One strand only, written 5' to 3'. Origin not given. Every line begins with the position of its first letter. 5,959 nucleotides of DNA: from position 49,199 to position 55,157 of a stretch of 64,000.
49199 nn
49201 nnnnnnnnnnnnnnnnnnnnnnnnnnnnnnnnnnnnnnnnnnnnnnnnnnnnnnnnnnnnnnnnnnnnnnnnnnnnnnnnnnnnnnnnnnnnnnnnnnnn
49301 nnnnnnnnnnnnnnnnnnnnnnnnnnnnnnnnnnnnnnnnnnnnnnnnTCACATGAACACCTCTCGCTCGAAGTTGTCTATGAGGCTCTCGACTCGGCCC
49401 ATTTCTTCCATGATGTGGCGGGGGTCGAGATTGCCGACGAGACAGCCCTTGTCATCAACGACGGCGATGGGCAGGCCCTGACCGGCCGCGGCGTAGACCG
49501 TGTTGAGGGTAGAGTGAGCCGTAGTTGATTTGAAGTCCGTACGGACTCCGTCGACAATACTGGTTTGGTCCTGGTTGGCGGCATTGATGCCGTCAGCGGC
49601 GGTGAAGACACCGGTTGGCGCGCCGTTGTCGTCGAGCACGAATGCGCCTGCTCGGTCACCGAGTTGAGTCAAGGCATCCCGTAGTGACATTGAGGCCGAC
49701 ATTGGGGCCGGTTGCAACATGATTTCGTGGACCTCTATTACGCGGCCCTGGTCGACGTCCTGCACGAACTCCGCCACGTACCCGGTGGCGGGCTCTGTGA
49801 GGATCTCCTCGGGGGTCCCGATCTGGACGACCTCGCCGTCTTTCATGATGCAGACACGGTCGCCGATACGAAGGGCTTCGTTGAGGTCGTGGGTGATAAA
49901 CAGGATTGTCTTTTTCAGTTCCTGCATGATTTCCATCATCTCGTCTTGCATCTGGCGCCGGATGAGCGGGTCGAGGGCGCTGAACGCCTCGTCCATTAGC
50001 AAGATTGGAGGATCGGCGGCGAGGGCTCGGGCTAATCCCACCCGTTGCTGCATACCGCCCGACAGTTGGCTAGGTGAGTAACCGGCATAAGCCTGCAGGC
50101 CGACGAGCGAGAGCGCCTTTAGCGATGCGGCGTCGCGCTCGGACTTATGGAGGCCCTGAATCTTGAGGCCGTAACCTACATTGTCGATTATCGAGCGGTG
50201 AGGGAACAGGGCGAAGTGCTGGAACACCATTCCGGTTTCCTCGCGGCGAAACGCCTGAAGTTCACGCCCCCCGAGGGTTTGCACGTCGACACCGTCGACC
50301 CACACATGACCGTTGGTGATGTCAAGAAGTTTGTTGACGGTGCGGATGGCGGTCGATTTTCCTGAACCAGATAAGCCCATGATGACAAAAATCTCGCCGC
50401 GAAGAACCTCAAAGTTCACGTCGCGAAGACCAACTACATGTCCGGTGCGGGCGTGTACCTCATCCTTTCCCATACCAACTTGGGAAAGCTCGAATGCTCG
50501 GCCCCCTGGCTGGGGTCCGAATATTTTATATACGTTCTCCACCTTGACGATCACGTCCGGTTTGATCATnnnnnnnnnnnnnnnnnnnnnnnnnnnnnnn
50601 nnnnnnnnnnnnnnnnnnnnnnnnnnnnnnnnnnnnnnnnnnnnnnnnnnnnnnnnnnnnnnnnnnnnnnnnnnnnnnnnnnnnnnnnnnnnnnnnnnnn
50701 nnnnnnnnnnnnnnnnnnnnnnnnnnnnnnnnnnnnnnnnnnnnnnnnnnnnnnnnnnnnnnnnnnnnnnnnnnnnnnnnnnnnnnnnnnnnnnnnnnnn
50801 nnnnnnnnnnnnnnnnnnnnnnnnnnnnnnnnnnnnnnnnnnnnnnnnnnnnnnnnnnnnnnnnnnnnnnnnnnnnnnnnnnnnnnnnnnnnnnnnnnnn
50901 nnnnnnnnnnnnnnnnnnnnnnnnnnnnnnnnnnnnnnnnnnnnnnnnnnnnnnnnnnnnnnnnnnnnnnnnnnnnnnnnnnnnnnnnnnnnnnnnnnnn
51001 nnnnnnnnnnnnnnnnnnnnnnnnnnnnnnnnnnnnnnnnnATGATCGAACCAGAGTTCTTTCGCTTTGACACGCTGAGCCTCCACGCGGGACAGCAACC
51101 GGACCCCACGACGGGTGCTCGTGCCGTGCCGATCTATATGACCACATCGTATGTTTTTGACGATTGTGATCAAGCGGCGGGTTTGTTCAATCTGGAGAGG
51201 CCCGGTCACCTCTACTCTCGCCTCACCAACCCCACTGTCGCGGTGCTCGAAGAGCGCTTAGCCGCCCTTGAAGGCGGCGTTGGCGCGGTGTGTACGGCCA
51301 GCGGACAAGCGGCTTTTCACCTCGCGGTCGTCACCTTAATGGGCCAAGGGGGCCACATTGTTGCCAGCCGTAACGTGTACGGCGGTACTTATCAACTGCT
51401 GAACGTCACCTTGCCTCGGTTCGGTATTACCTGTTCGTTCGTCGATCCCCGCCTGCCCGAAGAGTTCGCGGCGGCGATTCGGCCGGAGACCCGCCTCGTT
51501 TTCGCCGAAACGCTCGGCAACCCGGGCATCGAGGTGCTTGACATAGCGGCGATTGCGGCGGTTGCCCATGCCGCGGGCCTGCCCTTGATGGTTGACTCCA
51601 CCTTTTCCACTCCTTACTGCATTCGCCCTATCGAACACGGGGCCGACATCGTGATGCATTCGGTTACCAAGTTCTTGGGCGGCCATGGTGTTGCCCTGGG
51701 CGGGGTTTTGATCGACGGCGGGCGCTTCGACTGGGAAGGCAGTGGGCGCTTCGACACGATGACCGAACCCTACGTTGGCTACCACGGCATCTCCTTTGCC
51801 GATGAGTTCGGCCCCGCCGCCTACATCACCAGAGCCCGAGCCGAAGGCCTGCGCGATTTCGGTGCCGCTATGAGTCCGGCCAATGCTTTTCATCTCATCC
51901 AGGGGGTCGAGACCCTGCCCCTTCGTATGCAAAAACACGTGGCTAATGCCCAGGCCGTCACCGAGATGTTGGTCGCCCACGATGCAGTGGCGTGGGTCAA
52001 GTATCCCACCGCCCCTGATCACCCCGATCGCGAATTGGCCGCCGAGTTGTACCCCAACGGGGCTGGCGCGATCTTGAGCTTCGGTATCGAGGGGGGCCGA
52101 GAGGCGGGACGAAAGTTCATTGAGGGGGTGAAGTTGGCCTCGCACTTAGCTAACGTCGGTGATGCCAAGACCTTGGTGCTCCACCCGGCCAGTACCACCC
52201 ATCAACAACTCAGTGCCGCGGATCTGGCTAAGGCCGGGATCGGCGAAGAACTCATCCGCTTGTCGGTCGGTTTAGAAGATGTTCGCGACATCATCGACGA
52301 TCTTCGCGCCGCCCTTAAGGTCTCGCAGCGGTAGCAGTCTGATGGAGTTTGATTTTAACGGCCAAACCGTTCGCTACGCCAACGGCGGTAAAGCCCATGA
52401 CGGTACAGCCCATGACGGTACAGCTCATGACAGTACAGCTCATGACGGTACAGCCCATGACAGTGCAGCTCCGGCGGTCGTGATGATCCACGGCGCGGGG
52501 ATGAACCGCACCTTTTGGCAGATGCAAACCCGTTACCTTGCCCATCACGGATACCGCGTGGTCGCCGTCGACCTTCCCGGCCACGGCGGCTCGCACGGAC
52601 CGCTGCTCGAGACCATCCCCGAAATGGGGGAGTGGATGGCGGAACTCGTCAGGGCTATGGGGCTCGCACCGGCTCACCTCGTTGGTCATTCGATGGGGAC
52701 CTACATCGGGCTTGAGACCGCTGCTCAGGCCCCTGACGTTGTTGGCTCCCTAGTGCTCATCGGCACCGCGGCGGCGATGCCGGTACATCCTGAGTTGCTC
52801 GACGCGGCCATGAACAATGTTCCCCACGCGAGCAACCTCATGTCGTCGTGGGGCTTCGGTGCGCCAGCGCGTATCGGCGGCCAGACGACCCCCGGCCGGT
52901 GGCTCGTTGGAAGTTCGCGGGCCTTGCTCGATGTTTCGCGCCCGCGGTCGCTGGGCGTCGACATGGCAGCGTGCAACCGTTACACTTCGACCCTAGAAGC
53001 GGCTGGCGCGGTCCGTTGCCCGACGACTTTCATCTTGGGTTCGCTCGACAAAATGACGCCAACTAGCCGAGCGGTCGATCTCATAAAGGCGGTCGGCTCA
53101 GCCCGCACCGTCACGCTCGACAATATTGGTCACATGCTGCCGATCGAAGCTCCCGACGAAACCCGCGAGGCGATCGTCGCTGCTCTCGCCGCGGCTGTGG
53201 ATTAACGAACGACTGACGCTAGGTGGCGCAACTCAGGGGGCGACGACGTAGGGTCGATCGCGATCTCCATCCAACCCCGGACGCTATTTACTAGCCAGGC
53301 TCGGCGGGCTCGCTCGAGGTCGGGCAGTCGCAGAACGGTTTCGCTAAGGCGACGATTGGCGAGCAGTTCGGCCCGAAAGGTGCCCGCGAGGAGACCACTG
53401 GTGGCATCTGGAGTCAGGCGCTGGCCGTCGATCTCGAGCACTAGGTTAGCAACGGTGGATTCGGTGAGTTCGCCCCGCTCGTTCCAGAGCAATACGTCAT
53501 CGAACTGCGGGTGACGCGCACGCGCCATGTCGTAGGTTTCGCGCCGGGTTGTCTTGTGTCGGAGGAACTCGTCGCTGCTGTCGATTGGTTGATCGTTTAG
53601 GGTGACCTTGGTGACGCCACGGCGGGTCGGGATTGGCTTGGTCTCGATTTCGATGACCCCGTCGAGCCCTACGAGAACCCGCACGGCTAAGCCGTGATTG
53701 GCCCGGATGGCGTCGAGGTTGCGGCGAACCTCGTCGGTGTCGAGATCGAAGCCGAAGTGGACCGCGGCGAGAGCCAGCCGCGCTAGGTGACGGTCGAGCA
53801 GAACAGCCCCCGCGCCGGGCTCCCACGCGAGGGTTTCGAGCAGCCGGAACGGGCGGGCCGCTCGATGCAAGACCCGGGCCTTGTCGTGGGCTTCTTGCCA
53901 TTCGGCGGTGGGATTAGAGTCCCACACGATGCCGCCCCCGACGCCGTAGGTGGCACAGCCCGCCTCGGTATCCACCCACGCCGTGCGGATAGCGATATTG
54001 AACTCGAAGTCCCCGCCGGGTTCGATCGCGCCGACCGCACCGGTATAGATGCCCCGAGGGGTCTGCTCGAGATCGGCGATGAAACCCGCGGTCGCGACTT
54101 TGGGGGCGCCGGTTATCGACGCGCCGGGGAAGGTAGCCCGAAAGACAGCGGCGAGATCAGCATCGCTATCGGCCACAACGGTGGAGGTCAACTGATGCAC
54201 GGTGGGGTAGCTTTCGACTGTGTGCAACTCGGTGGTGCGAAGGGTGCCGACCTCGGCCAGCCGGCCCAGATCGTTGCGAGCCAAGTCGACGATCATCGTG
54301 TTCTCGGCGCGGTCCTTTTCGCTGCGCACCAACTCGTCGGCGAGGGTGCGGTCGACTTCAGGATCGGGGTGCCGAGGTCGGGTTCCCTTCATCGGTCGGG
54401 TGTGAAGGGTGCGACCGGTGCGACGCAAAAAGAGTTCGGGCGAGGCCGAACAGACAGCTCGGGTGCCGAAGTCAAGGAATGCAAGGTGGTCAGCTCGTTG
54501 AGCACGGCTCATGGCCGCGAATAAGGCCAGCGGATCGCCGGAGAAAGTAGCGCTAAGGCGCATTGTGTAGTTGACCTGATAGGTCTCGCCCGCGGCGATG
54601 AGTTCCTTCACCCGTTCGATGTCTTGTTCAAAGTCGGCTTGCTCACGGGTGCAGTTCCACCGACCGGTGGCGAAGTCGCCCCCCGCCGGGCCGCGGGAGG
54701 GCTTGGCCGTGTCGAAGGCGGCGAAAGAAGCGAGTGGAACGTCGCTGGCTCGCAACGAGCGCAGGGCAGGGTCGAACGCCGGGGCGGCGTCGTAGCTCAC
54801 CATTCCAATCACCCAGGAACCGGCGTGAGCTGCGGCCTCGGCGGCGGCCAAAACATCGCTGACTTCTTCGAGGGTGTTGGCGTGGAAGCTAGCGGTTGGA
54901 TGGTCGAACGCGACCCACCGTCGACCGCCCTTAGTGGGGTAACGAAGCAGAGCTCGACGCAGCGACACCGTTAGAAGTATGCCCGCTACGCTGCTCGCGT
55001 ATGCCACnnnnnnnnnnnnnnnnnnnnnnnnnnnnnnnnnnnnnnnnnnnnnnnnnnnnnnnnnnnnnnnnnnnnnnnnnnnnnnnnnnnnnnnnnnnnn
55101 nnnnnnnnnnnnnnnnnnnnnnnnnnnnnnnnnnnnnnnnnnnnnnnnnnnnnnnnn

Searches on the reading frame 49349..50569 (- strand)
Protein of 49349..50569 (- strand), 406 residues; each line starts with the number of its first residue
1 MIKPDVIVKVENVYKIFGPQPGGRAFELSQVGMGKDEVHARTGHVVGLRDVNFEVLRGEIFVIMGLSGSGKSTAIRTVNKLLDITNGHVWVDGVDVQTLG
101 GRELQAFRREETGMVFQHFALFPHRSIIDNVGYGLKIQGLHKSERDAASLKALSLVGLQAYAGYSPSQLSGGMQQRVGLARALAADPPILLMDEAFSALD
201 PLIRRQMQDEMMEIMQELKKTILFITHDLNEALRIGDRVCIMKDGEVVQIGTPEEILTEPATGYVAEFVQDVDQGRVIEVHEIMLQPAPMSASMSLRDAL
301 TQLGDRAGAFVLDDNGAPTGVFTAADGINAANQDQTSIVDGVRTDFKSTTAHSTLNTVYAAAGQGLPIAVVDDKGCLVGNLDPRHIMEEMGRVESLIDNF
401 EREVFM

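Call 8: search_protein_families(library=ncbifam, proteins=[window:49349-50569:-], max_evalue=1e-10)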
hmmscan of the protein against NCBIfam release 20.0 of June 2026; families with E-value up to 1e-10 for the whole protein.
window:49349-50569:- (406 aa): 161 families (the best 25 are shown)
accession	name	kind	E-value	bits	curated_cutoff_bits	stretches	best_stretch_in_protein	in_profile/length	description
TIGR01186.1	proV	subfamily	3.7e-108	361.9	326.6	1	41-382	2-349/363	betaine/proline/choline family ABC transporter ATP-binding protein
TIGR03415.1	ABC_choXWV_ATP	equivalog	4.3e-103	345.2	483.75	1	8-389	1-378/382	choline ABC transporter ATP-binding protein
NF007480.0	PRK10070.1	equivalog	1.1e-96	324.1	444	1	8-388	5-390/400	glycine betaine/L-proline ABC transporter ATP-binding protein ProV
TIGR03265.1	PhnT2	equivalog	7.2e-67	226.1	457.7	1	37-277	9-243/353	putative 2-aminoethylphosphonate ABC transporter ATP-binding protein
TIGR01187.1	potA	subfamily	1.8e-65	221.2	355.6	1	63-277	1-209/325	polyamine ABC transporter ATP-binding protein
NF006987.0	PRK09452.1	equivalog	5.6e-63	212.9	482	1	48-273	33-252/378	spermidine/putrescine ABC transporter ATP-binding protein PotA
TIGR00968.1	3a0106s01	subfamily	9.7e-62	208.6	342.75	1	37-272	5-234/237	sulfate ABC transporter ATP-binding protein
NF008653.0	PRK11650.1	subfamily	3.1e-59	200.8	432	1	43-269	15-235/357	sn-glycerol-3-phosphate ABC transporter ATP-binding protein UgpC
NF008513.0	PRK11432.1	equivalog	4.3e-59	200.2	496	1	38-318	12-291/351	ferric ABC transporter ATP-binding protein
NF043075.1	MMSYN1_0197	equivalog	8e-59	199.3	550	1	46-272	16-236/341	spermidine/putrescine ABC transporter ATP-binding protein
NF008105.0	PRK10851.1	equivalog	5e-57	193.2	502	1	43-274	13-242/362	sulfate/thiosulfate ABC transporter ATP-binding protein CysA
NF040840.2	tungstate_WtpC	equivalog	1.9e-56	191.8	440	1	48-269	16-231/347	tungstate ABC transporter ATP-binding protein WtpC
TIGR03258.1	PhnT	equivalog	2.2e-56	191.4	499.15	1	36-270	12-241/359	2-aminoethylphosphonate ABC transport system ATP-binding subunit PhnT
TIGR02314.1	ABC_MetN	equivalog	8.6e-56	189.4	499.7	1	43-296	16-268/343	methionine ABC transporter ATP-binding protein MetN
NF007027.0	PRK09493.1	equivalog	1.1e-55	188.6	379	1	37-272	6-239/240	glutamine ABC transporter ATP-binding protein GlnQ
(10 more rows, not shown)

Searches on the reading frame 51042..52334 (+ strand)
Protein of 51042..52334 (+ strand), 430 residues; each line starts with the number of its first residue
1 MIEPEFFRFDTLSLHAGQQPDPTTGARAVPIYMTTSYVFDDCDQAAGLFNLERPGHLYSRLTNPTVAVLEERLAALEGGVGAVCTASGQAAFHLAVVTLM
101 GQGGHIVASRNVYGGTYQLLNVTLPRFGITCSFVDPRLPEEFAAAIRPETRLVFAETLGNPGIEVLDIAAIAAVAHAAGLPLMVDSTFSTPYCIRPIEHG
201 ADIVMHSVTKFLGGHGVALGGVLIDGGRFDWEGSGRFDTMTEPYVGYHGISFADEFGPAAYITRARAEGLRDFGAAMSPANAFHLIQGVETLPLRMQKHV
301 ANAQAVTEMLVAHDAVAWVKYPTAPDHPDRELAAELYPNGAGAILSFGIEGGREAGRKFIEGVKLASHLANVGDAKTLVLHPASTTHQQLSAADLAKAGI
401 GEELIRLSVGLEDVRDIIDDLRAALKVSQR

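Call 21: search_protein_families(library=pfam, max_evalue=0.00001, proteins=[window:51042-52334:+])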
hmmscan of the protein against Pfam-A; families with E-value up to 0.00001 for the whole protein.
window:51042-52334:+ (430 aa): 1 family
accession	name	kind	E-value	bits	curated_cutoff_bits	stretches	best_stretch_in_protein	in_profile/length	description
PF01053.26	Cys_Met_Meta_PP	-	2.7e-130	434.8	27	1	10-426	1-381/381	Cys/Met metabolism PLP-dependent enzyme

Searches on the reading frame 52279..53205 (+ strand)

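Call 21: search_protein_families(library=pfam, max_evalue=0.00001, proteins=[window:52279-53205:+])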
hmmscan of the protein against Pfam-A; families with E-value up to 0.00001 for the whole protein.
window:52279-53205:+ (308 aa): 4 families
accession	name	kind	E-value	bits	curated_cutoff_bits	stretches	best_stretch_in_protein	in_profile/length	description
PF00561.26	Abhydrolase_1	-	1.3e-28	100.7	25.8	1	65-292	1-245/245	alpha/beta hydrolase fold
PF12697.13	Abhydrolase_6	-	7.1e-25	89.4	26.3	1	67-297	1-216/217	Alpha/beta hydrolase family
PF12146.15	Hydrolase_4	-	3.6e-18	66.2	27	1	65-290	5-237/239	Serine aminopeptidase, S33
PF00975.26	Thioesterase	-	2.9e-08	34.7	26.4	1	69-153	5-89/226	Thioesterase domain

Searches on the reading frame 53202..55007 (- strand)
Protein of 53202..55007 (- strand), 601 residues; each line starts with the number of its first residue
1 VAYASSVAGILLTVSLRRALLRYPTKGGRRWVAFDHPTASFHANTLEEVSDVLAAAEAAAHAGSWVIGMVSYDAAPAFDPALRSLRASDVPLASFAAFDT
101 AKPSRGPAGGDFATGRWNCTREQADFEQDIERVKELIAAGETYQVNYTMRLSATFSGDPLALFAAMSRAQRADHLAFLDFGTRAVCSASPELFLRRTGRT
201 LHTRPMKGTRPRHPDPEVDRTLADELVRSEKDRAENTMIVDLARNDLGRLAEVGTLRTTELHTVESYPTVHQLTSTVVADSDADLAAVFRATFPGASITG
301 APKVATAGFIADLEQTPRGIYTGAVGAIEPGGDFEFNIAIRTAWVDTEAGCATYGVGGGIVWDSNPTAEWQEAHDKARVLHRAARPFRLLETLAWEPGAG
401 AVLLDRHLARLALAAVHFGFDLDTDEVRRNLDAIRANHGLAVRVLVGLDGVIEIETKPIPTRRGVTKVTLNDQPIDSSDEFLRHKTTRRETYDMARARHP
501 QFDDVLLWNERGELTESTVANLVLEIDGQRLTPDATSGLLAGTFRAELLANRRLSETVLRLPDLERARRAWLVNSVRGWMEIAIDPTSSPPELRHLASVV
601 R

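Call 21: search_protein_families(library=pfam, max_evalue=0.00001, proteins=[window:53202-55007:-])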
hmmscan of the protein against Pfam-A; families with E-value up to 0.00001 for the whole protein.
window:53202-55007:- (601 aa): 2 families
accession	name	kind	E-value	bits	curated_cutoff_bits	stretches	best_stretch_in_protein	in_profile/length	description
PF00425.24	Chorismate_bind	-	2.4e-79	267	27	1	123-376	2-257/257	chorismate binding enzyme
PF01063.24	Aminotran_4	-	1.3e-29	104.1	28.5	1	389-582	2-220/223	Amino-transferase class IV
